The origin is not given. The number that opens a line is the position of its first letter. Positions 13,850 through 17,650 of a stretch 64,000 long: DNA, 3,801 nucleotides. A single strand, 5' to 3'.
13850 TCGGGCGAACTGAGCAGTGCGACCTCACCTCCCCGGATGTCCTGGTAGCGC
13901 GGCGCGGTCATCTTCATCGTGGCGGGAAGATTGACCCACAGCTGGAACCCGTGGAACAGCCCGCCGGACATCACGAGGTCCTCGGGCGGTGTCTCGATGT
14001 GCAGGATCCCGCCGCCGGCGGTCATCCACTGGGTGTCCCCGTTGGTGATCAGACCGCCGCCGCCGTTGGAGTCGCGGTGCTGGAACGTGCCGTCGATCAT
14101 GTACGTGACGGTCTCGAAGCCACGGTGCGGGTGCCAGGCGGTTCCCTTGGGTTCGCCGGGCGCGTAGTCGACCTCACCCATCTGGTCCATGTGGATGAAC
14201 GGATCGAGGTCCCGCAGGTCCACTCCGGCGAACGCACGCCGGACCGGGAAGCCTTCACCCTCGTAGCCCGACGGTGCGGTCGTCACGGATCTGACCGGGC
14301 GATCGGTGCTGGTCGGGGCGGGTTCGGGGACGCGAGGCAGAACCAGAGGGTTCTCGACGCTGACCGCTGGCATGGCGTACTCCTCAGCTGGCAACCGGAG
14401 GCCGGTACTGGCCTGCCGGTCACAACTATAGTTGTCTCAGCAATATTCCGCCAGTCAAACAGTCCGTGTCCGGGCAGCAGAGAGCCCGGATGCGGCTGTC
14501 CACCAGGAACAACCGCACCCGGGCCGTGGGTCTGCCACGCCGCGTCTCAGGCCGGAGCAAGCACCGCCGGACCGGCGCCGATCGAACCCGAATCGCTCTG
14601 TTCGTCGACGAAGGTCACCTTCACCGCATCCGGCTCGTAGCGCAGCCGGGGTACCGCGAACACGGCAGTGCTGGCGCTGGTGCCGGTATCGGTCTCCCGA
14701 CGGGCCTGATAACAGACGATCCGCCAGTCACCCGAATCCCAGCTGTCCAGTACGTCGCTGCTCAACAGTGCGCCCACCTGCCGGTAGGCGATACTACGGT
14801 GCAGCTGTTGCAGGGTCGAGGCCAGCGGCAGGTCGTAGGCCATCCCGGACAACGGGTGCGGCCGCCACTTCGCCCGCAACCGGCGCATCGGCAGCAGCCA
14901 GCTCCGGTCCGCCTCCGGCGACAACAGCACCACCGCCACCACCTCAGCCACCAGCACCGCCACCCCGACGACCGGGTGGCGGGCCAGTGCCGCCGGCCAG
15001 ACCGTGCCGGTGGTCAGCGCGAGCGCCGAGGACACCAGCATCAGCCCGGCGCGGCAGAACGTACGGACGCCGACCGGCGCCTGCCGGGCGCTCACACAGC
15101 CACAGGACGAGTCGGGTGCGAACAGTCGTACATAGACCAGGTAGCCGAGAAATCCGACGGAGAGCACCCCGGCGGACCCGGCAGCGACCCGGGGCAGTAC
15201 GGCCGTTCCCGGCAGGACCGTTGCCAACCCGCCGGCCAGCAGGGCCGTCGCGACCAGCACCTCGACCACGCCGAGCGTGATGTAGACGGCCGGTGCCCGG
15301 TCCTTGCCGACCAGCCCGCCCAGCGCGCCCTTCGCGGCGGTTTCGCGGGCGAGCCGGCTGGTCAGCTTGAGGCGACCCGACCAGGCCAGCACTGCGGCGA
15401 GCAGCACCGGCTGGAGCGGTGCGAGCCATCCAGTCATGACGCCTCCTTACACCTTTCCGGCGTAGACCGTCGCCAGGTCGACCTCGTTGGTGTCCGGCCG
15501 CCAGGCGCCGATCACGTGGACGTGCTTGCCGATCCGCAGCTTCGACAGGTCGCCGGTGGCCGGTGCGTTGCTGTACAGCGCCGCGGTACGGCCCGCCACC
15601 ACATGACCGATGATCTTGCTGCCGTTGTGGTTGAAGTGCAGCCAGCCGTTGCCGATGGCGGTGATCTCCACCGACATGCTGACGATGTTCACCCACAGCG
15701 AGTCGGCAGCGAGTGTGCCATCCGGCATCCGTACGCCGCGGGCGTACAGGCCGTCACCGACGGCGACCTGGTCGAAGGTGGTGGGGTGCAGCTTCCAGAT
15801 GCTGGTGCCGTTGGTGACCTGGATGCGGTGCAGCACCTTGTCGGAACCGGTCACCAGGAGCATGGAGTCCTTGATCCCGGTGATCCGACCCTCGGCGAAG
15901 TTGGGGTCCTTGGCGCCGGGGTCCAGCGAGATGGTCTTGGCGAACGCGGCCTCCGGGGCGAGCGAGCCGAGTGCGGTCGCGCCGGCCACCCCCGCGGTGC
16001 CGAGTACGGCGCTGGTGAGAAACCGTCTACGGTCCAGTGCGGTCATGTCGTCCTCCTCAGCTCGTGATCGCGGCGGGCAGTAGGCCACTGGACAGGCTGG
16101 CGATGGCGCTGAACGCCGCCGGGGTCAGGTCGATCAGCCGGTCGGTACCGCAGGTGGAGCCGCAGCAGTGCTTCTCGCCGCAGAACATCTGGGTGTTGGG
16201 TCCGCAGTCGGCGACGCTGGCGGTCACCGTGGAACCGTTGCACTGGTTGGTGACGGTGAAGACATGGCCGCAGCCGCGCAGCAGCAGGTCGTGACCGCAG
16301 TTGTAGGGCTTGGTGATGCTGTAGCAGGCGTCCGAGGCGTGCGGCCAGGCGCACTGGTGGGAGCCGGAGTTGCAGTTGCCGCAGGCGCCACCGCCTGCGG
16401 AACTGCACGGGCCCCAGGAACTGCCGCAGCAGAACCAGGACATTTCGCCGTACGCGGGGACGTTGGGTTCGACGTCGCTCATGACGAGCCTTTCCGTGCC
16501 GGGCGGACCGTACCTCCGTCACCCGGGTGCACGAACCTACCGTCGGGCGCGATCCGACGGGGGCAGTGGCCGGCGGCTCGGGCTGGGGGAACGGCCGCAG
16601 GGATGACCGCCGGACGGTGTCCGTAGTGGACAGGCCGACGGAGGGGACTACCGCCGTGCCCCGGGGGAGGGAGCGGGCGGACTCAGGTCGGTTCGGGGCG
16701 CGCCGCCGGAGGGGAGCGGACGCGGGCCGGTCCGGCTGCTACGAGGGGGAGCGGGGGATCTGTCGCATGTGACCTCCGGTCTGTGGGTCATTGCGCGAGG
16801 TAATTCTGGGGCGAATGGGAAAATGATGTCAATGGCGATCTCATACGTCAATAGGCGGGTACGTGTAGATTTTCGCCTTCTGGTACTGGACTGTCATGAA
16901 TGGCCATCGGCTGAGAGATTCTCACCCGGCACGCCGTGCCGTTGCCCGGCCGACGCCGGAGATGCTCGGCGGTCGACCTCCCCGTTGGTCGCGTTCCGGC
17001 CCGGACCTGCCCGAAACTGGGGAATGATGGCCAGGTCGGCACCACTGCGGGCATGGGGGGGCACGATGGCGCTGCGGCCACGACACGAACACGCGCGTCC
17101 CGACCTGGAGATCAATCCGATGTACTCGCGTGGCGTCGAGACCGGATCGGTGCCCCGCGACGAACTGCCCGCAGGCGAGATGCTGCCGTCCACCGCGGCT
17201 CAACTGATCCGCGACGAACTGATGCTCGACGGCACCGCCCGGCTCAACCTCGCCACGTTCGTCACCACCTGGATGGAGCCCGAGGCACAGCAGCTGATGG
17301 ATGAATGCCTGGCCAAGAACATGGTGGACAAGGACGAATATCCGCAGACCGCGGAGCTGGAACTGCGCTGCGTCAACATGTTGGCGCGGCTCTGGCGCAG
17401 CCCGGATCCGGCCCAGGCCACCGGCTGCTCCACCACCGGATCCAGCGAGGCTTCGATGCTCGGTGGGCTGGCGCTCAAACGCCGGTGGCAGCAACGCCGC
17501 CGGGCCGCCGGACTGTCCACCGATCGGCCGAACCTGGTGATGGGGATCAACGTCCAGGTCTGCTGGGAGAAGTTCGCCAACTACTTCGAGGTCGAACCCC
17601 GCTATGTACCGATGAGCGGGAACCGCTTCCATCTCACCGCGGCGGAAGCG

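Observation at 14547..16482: Tight three-gene operon: signal-less hyper-cysteine DPBB protein, Tat-exported partner and MauE-like redox membrane protein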

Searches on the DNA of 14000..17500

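Call 45: search_rna_families(source=window, start=14000, end=17500, threshold=evalue, max_evalue=1)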
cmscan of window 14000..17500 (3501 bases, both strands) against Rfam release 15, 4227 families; matches with E-value up to 1: 0.
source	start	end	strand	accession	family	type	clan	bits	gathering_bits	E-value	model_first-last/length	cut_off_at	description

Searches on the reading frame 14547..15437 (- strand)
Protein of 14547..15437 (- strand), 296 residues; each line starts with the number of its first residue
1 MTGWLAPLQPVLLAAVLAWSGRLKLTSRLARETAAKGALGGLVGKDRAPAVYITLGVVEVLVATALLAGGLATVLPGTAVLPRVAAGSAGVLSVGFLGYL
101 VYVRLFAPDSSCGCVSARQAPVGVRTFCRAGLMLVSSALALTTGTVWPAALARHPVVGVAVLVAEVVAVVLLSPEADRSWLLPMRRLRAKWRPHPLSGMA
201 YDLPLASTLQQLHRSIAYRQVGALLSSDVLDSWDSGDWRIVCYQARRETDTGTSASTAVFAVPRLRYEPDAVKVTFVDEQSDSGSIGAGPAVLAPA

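Call 4: search_protein_families(library=pfam, proteins=[window:14547-15437:-], max_evalue=1)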
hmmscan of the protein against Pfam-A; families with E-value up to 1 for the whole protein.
window:14547-15437:- (296 aa): 1 family
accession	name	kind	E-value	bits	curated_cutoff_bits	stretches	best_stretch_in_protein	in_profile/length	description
PF07291.16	MauE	-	2.1e-08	34.9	27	1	4-141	3-126/128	Methylamine utilisation protein MauE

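Call 5: search_protein_families(library=ncbifam, proteins=[window:14547-15437:-], max_evalue=1)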
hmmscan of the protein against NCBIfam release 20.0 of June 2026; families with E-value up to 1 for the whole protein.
window:14547-15437:- (296 aa): 2 families
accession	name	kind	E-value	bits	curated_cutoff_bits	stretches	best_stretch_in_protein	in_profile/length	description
NF006908.0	PRK09400.1-3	equivalog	0.089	12.6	97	1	88-105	45-62/71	preprotein translocase subunit SecE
TIGR02115.1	potass_kdpF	equivalog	0.22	11.6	26.85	1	89-106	3-19/24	K(+)-transporting ATPase subunit F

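Call 38: find_homologous_proteins(query=window:14550-15437:-, max_evalue=0.001)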
Query window:14550-15437:- (296 aa): 36 proteins with E <= 0.001 among 8000 candidates.
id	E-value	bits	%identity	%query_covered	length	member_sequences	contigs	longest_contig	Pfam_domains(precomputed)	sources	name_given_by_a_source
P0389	1.2e-183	627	100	100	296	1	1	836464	PF07291.17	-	-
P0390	2.3e-165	567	90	100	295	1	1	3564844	PF07291.17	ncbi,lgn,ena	-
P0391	4.7e-125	435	72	100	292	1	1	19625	PF07291.17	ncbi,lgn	ncbi:MAG: MauE/DoxX family redox-associated membrane protein [Actinocatenispora sp.]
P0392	7.1e-115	401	68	100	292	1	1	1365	PF07291.17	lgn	-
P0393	9.0e-90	319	64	94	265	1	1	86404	PF07291.17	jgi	jgi:methylamine utilization protein MauE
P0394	1.1e-88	315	61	94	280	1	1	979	PF07291.17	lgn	-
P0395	2.4e-87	311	63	88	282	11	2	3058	PF07291.17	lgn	-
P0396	1.3e-83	299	60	88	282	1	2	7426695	PF07291.17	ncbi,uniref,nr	ncbi:hypothetical protein Athai_36270 [Actinocatenispora thailandica]|uniref:Methylamine utilisation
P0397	3.1e-82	294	60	93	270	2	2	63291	PF07291.17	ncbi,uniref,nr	ncbi:MauE/DoxX family redox-associated membrane protein [Actinocatenispora rupis]|uniref:Methylamine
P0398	7.8e-82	293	57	92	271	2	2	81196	PF07291.17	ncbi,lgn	ncbi:MAG TPA: MauE/DoxX family redox-associated membrane protein [Actinocatenispora sp.]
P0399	4.2e-80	287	54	94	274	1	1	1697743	PF07291.17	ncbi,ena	-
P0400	9.6e-80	286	52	97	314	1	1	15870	PF07291.17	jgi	jgi:hypothetical protein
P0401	3.6e-75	271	53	97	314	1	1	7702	PF07291.17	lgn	-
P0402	2.6e-70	255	52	95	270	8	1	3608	PF07291.17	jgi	-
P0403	6.4e-69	250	50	95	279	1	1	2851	PF07291.17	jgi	jgi:Methylamine utilisation protein MauE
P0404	2.0e-67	246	50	94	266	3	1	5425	PF07291.17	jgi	jgi:hypothetical protein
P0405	1.6e-66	243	51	96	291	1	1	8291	PF07291.17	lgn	-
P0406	8.7e-64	234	49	95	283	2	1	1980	PF07291.17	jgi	jgi:hypothetical protein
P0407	8.6e-63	230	45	95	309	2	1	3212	PF07291.17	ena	-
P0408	5.5e-61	224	47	94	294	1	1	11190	PF07291.17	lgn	-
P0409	4.7e-60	221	48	93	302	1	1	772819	PF07291.17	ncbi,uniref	ncbi:MauE/DoxX family redox-associated membrane protein [Phytomonospora sp. NPDC050363]|uniref:MauE/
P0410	4.3e-59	218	47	95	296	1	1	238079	PF07291.17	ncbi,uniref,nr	ncbi:MauE/DoxX family redox-associated membrane protein [Catellatospora sichuanensis]|uniref:MauE/Do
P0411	6.0e-59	218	45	95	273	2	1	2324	PF07291.17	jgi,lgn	jgi:hypothetical protein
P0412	7.6e-59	217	46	95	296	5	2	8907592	PF07291.17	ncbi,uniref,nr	ncbi:MauE/DoxX family redox-associated membrane protein [Catellatospora citrea]|uniref:Methylamine u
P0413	2.4e-58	216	46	94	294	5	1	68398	PF07291.17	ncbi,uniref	ncbi:MauE/DoxX family redox-associated membrane protein [Catellatospora aurea]|uniref:MauE/DoxX fami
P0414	8.5e-58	214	45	95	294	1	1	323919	PF07291.17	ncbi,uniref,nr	ncbi:MauE/DoxX family redox-associated membrane protein [Catellatospora vulcania]|uniref:MauE/DoxX f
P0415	5.9e-57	211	44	91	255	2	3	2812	PF07291.17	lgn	-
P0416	7.6e-57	211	46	94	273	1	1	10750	PF07291.17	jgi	jgi:hypothetical protein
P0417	1.1e-56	210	43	94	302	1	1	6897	PF07291.17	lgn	-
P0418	1.8e-56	210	43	91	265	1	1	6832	PF07291.17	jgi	jgi:hypothetical protein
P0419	9.2e-52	194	46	93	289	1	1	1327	PF07291.17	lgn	-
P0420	1.1e-51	194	44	96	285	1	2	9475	PF07291.17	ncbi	-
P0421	8.4e-51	191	45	95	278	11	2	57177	PF07291.17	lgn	-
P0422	2.9e-44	170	44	89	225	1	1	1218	PF07291.17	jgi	jgi:hypothetical protein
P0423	8.6e-41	158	43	89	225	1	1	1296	PF07291.17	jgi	jgi:hypothetical protein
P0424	7.4e-5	40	30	60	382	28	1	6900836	PF07291.17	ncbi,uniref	ncbi:MauE/DoxX family redox-associated membrane protein [Nocardiopsis sp. M1B1]|uniref:MauE/DoxX fam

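Call 53: predict_structure(alignment_id=A4)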
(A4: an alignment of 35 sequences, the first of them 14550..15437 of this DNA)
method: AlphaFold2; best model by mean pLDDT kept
length: 296 residues; sequences in the alignment: 35
mean_pLDDT: 86.4   pTM: 0.66
mean pLDDT of the five models: 86.4, 84.7, 84.6, 84.4, 83.1
residues with pLDDT >= 90: 192; 70-90: 63; 50-70: 25; < 50: 16
segments of 3 or more residues with pLDDT < 50: 283-296
pLDDT, mean of each block of 10 residues (from residue 1): 87 96 95 92 96 98 94 89 95 97 79 56 90 96 92 95 93 81 82 58 82 95 93 92 92 92 90 89 46 39
secondary structure, 60 per line:
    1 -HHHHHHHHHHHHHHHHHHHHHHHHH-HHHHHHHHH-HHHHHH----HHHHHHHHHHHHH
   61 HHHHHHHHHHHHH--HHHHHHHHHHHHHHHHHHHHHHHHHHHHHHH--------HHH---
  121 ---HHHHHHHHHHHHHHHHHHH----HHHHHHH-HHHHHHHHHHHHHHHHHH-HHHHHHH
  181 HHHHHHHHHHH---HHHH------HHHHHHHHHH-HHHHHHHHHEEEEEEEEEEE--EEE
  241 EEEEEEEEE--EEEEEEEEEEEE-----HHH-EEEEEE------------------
elements in order: H2-26 H28-36 H38-43 H48-73 H76-106 H124-142 H147-153 H155-172 H174-191 H195-198 H205-214 H216-224 E225-235 E238-249 E252-263 E273-278

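Call 56: fold_search(model_id=the predicted structure, library=pdb)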
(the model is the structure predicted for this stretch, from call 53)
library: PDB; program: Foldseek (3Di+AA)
matches with E <= 10: 397; with E <= 0.001: 0
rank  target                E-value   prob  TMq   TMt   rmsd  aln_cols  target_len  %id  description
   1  5h3d_B                1.2e-01  0.11  0.13  0.11  32.5       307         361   16  Helical structure of membrane tubules decorated by ACAP1 (BARPH doamin) protein by cryo-electron microscopy and MD sim (released 2019-01-16)
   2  7zw0_sj               2.8e-01  0.90  0.15  0.32   7.0        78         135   23  FAP-80S Complex - Rotated state (released 2022-10-05)
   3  3g8z                  3.4e-01  0.77  0.16  0.32   8.1        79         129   14  Crystal structure of protein of unknown function with cystatin-like fold (NP_639274.1) from Xanthomonas campestris at 1. (released 2009-02-24)
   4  8y81_B                4.0e-01  0.69  0.25  0.42   9.2       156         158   13  Structure of the ige-fc bound to its high affinity receptor fc(epsilon)ri (released 2024-07-10)
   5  5h3d_A                5.1e-01  0.08  0.13  0.12  31.1       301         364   13  Helical structure of membrane tubules decorated by ACAP1 (BARPH doamin) protein by cryo-electron microscopy and MD sim (released 2019-01-16)
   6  2b5u_A                7.3e-01  0.13  0.16  0.11  29.2       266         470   13  Crystal Structure Of Colicin E3 V206C Mutant In Complex With Its Immunity Protein (released 2006-11-07)
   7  4h6y_A                7.3e-01  0.04  0.12  0.10  18.9       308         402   11  Crystal structure of the DH-PH-PH domain of FARP1 (released 2013-03-13)
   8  2pww                  8.9e-01  0.20  0.12  0.23  12.0        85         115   12  Crystal structure of ABC2387 from Bacillus clausii (released 2007-05-22)
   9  9gln                  9.4e-01  0.35  0.14  0.22  10.0        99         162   12  Crystal Structure of UFC1 C116E (released 2025-05-07)
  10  5c5b_B                9.4e-01  0.05  0.13  0.10  33.2       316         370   10  Crystal Structure of Human APPL BAR-PH Heterodimer (released 2016-06-22)
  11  4h6y_B                9.4e-01  0.04  0.11  0.10  18.4       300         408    9  Crystal structure of the DH-PH-PH domain of FARP1 (released 2013-03-13)
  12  4h8s_C                9.8e-01  0.06  0.13  0.11  34.0       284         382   11  Crystal structure of human APPL2BARPH domain (released 2012-10-17)
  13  8k7t_B                1.0e+00  0.30  0.22  0.36   9.8       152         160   17  Mouse Fc epsilon RI in complex with mIgE Fc (released 2024-07-17)
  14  6g2d_B                1.0e+00  0.07  0.13  0.07  20.7       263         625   12  Citrate-induced acetyl-CoA carboxylase (ACC-Cit) filament at 5.4 A resolution (released 2018-06-13)
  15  5c5b_D                1.1e+00  0.03  0.11  0.10  32.2       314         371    8  Crystal Structure of Human APPL BAR-PH Heterodimer (released 2016-06-22)
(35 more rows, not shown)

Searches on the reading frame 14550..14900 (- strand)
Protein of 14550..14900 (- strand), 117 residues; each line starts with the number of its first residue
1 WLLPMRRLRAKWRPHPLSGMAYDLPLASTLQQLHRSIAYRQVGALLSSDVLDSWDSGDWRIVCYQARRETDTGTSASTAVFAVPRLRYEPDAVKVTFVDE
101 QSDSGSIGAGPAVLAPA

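Call 43: search_protein_families(library=pfam, proteins=[window:14550-14900:-], max_evalue=1)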
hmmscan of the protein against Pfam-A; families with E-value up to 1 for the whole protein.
window:14550-14900:- (117 aa): 0 families

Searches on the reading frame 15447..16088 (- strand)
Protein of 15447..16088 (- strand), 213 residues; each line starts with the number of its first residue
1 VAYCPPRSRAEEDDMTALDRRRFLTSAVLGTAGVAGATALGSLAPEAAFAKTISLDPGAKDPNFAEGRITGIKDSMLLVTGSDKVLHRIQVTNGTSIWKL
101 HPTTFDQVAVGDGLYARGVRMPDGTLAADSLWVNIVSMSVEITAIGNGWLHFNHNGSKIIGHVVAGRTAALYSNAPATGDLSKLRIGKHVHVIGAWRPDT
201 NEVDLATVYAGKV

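Call 4: search_protein_families(library=pfam, proteins=[window:15447-16088:-], max_evalue=1)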
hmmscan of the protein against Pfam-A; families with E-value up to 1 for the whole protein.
window:15447-16088:- (213 aa): 3 families
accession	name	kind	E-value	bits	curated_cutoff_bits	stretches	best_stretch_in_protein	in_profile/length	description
PF18914.6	DUF5666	-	0.029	15.1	27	1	66-129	1-57/60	Domain of unknown function (DUF5666)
PF10399.14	UCR_Fe-S_N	-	0.061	13.2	24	1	12-40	3-31/41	Ubiquitinol-cytochrome C reductase Fe-S subunit TAT signal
PF02921.19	UCR_TM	-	0.12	13.2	23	1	16-40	26-50/66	Ubiquinol cytochrome reductase transmembrane region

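Call 5: search_protein_families(library=ncbifam, proteins=[window:15447-16088:-], max_evalue=1)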
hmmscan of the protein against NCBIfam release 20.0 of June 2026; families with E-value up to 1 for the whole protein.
window:15447-16088:- (213 aa): 2 families
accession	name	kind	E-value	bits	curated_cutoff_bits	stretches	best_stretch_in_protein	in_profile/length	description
TIGR01409.1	TAT_signal_seq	domain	0.065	13.6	16.7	1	18-50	1-29/29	twin-arginine translocation signal domain-containing protein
NF050022.1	lario_core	domain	0.13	12.6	27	1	111-120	8-17/19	lariocidin/triculamin family lasso peptide core domain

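Call 12: find_homologous_proteins(query=window:15450-16046:-, max_evalue=0.001)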
Query window:15450-16046:- (199 aa): 850 proteins with E <= 0.001 among 1640 candidates; the best 120 are listed.
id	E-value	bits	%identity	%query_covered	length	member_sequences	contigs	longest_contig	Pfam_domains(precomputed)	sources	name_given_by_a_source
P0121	4.5e-124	429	98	99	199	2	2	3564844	-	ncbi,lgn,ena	-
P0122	2.0e-105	369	83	99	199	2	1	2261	-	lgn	-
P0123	3.0e-104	365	85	99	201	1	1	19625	-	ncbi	ncbi:MAG: cell wall protein [Actinocatenispora sp.]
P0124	3.6e-103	361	82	98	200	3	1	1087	-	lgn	-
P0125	1.8e-101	356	82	98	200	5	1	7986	-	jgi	jgi:hypothetical protein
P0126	2.4e-101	355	81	100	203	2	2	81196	-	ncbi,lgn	ncbi:MAG TPA: cell wall protein [Actinocatenispora sp.]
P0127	8.1e-100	350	81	98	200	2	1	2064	-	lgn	-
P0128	7.6e-99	347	79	99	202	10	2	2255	-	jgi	jgi:hypothetical protein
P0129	4.4e-97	341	78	99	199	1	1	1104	-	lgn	-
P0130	1.1e-93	330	76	100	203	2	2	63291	-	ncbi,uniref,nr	ncbi:cell wall protein [Actinocatenispora rupis]|uniref:Cell wall protein n=1 Tax=Actinocatenispora 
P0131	1.5e-92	327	76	99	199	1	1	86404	-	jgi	jgi:hypothetical protein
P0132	1.7e-92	326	75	99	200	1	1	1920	-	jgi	jgi:hypothetical protein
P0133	2.0e-92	326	74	98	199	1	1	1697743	-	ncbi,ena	-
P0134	4.9e-89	315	73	97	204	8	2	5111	-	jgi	jgi:hypothetical protein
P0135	5.9e-89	315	72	99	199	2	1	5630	PF18914.7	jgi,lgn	jgi:hypothetical protein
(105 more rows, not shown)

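Call 80: search_solved_structures(query=window:15450-16046:-, max_evalue=10, show_alignments=0)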
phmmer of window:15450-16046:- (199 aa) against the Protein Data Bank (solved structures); distinct sequences matched with E-value up to 10: 6.
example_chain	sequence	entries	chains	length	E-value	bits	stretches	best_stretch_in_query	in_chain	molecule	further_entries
9gva_AAA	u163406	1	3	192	0.023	17.5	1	141-178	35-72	Hexapeptide transferase family protein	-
8otu_A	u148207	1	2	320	0.15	14.8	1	80-148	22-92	Dienelactone hydrolase domain-containing protein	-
4jzb_A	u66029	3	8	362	0.48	13.2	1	33-101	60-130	Farnesyl pyrophosphate synthase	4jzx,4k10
6vjc_A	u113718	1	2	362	0.49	13.2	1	33-101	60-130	Farnesyl pyrophosphate synthase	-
6w7i_A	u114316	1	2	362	0.49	13.2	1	33-101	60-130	Farnesyl pyrophosphate synthase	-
6ww1_A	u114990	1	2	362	0.79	12.5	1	33-101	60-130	Farnesyl pyrophosphate synthase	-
